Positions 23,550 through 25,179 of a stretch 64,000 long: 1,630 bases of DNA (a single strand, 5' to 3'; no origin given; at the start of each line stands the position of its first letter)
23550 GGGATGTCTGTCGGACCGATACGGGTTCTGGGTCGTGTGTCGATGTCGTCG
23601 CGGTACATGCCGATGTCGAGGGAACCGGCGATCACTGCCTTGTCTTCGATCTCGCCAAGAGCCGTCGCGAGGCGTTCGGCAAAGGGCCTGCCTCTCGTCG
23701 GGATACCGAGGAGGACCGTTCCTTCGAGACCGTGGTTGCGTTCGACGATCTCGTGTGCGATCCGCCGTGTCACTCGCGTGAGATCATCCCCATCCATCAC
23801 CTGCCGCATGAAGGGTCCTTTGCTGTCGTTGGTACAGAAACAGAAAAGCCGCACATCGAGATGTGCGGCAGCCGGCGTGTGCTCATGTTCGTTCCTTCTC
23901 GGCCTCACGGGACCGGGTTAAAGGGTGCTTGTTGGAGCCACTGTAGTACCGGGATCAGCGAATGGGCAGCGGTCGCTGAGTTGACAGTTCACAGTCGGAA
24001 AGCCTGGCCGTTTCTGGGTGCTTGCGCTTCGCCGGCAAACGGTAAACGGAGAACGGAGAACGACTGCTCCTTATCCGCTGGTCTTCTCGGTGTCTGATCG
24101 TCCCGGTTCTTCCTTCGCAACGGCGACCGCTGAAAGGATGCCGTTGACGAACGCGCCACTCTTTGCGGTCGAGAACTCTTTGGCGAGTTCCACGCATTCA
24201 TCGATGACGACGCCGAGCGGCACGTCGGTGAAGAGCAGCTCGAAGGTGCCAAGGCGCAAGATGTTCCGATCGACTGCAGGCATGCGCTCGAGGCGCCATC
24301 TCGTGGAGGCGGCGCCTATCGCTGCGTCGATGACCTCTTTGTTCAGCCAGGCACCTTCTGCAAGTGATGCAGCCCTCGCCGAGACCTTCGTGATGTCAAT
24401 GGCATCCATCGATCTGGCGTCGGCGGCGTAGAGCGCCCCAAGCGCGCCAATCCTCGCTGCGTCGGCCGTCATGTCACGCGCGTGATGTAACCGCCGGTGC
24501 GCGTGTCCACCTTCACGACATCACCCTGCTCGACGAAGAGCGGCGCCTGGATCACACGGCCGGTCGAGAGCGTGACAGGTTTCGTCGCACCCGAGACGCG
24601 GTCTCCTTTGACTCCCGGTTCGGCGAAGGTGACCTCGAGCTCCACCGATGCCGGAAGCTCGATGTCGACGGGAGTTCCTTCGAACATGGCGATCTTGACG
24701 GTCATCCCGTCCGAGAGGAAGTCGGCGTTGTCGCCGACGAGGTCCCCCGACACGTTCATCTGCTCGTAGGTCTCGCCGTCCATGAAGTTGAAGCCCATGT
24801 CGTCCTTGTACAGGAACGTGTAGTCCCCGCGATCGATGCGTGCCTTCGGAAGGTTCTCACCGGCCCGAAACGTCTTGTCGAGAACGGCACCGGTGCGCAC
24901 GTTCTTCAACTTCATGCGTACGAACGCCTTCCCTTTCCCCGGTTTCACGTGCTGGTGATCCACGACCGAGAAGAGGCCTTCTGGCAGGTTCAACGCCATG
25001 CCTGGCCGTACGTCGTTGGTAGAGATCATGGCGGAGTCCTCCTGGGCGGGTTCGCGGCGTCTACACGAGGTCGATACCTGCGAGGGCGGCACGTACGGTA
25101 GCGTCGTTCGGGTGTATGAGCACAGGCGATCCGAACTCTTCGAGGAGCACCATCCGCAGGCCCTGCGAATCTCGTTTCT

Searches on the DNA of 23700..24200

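Call 46: search_rna_families(source=window, start=23700, end=24200, threshold=evalue, max_evalue=5)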
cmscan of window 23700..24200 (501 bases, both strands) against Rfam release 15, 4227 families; matches with E-value up to 5: 1.
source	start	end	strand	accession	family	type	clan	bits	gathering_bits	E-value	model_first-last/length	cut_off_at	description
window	23839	23928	-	RF00515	PyrR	Cis-reg;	-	36.3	54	0.002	1-115/115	no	PyrR binding site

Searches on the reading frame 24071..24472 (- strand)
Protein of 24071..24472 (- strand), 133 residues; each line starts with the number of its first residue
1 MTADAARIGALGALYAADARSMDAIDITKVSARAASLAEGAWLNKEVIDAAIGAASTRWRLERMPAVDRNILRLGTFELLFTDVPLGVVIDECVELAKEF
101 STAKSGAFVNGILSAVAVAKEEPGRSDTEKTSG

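Call 52: find_homologous_proteins(query=window:24071-24472:-, max_evalue=1e-20)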
Query window:24071-24472:- (133 aa): 265 proteins with E <= 1e-20 among 928 candidates; the best 120 are listed.
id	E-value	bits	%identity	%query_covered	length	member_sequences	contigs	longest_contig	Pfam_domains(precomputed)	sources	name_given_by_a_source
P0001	3.2e-66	239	92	100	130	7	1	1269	PF01029.24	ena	-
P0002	6.7e-61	221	84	96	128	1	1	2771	PF01029.24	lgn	-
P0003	1.3e-60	221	84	96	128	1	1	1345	PF01029.24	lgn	-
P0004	6.0e-60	218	83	96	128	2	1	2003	PF01029.24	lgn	-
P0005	3.1e-59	216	84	95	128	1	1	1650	PF01029.24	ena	-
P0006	2.9e-55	203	79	95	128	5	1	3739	PF01029.24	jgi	-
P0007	8.2e-55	202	76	96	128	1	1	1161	PF01029.24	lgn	-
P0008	3.9e-53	196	78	92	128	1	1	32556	PF01029.24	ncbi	-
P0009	1.0e-52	195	79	88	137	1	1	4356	PF01029.24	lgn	-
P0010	9.3e-52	192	78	88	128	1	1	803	PF01029.24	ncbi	-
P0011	2.4e-51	191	76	88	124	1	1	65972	PF01029.24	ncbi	ncbi:MAG: transcription antitermination factor NusB [Acidimicrobiia bacterium]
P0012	5.5e-51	190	74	92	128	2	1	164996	PF01029.24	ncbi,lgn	-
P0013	5.7e-51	189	75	88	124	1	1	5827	PF01029.24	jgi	-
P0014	1.1e-50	188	75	92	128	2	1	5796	PF01029.24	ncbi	-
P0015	3.0e-50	187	72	92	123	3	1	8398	PF01029.24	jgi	-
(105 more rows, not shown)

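Call 54: find_encoding_contigs(protein=P0001, flank=1500, max_places=3)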
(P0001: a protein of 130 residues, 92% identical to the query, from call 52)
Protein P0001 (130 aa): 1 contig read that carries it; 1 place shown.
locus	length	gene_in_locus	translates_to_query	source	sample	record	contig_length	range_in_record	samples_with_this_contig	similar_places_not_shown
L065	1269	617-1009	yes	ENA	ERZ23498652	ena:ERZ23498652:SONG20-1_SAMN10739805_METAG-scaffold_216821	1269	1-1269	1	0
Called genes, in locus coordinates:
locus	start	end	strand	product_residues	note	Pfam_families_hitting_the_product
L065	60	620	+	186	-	PF08207:EFP_N, PF01132:EFP, PF09285:Elong-fact-P_C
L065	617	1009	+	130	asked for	PF01029:NusB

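Call 55: find_encoding_contigs(protein=P0002, flank=1500, max_places=3)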
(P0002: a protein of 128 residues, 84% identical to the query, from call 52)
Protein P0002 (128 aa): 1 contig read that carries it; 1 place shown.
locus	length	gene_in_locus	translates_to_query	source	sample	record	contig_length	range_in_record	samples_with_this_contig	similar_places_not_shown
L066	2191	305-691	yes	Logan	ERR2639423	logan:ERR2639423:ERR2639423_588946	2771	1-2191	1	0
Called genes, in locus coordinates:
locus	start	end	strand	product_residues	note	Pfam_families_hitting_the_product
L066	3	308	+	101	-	?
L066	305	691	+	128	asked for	PF01029:NusB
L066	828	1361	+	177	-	PF00156:Pribosyltran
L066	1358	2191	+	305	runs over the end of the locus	PF02729:OTCace_N, PF00185:OTCace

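Call 56: find_encoding_contigs(protein=P0006, flank=1500, max_places=3)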
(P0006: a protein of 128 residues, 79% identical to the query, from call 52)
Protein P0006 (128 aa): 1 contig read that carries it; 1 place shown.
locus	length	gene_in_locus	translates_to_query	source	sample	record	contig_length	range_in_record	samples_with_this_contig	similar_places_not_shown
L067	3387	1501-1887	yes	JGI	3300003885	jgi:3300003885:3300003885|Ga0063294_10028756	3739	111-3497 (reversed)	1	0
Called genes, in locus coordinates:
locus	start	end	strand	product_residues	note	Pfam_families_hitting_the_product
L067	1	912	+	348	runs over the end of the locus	PF00465:Fe-ADH (weak), PF13685:Fe-ADH_2, PF01761:DHQ_synthase, PF24621:DHQS_C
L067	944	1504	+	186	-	PF08207:EFP_N, PF01132:EFP, PF09285:Elong-fact-P_C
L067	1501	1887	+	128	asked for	PF01029:NusB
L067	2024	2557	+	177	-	PF00156:Pribosyltran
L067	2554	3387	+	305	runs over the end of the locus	PF02729:OTCace_N, PF00185:OTCace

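Call 57: find_encoding_contigs(protein=P0008, flank=10000, max_places=2)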
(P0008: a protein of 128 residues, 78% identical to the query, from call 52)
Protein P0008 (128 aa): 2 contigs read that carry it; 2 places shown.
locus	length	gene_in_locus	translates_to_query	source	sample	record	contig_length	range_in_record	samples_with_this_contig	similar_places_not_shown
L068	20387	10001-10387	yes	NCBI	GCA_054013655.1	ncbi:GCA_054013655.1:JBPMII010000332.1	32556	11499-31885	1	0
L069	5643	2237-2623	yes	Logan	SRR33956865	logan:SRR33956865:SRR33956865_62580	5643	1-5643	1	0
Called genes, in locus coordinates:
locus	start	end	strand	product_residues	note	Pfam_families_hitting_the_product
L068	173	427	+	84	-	PF01411:tRNA-synt_2c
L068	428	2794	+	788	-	PF01411:tRNA-synt_2c, PF07973:tRNA_SAD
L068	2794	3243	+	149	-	PF03652:RuvX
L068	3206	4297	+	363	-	PF02618:YceG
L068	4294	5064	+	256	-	PF08501:Shikimate_dh_N, PF18317:SDH_C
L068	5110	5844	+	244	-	PF01478:Peptidase_A24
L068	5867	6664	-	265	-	PF13489:Methyltransf_23, PF01209:Ubie_methyltran, PF13847:Methyltransf_31, PF08241:Methyltransf_11, PF08242:Methyltransf_12, PF13649:Methyltransf_25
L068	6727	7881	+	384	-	PF01264:Chorismate_synt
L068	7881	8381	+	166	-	PF13189:Cytidylate_kin2 (faint), PF13238:AAA_18 (weak), PF01202:SKI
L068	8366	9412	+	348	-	PF00465:Fe-ADH, PF13685:Fe-ADH_2, PF01761:DHQ_synthase, PF24621:DHQS_C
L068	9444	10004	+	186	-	PF08207:EFP_N, PF01132:EFP, PF09285:Elong-fact-P_C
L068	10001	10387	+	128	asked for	PF01029:NusB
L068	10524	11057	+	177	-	PF00156:Pribosyltran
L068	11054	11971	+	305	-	PF02729:OTCace_N, PF00185:OTCace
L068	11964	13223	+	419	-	PF07969:Amidohydro_3 (faint), PF01979:Amidohydro_1, PF12890:DHOase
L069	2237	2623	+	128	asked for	PF01029:NusB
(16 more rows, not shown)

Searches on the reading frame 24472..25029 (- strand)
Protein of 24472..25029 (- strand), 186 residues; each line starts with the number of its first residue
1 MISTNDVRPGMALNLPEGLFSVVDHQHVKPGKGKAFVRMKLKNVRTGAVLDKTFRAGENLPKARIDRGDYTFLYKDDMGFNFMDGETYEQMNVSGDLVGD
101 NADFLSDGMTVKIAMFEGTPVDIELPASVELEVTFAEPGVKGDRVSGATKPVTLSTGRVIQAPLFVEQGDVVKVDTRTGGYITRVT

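Call 51: find_encoding_contigs(protein=window:24472-25029:-, flank=3000, max_places=10)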
Protein seq(186 aa) (186 aa): 5 contigs read that carry it; 3 places shown.
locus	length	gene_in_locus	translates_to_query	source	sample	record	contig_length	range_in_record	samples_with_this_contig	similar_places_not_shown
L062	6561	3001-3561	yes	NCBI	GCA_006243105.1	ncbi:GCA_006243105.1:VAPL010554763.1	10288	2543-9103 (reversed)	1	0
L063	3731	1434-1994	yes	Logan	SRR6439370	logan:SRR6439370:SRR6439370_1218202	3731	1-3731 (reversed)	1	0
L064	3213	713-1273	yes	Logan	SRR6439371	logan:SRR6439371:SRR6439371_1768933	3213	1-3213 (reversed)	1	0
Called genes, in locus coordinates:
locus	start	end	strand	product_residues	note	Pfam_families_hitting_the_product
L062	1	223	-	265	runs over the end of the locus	PF13489:Methyltransf_23, PF01209:Ubie_methyltran, PF13847:Methyltransf_31, PF08241:Methyltransf_11, PF08242:Methyltransf_12, PF13649:Methyltransf_25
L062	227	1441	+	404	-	PF01264:Chorismate_synt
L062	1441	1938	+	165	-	PF13238:AAA_18 (weak), PF01202:SKI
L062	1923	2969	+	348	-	PF00465:Fe-ADH (weak), PF13685:Fe-ADH_2, PF01761:DHQ_synthase, PF24621:DHQS_C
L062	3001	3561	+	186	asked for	PF08207:EFP_N, PF01132:EFP, PF09285:Elong-fact-P_C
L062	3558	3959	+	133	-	PF01029:NusB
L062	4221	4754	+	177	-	PF00156:Pribosyltran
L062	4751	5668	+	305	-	PF02729:OTCace_N, PF00185:OTCace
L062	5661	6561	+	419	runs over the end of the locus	PF07969:Amidohydro_3 (faint), PF01979:Amidohydro_1, PF12890:DHOase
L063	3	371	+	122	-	?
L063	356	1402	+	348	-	PF00465:Fe-ADH (weak), PF13685:Fe-ADH_2, PF01761:DHQ_synthase, PF24621:DHQS_C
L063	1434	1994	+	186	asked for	PF08207:EFP_N, PF01132:EFP, PF09285:Elong-fact-P_C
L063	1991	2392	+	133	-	PF01029:NusB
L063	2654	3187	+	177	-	PF00156:Pribosyltran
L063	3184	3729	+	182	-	?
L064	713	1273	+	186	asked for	PF08207:EFP_N, PF01132:EFP, PF09285:Elong-fact-P_C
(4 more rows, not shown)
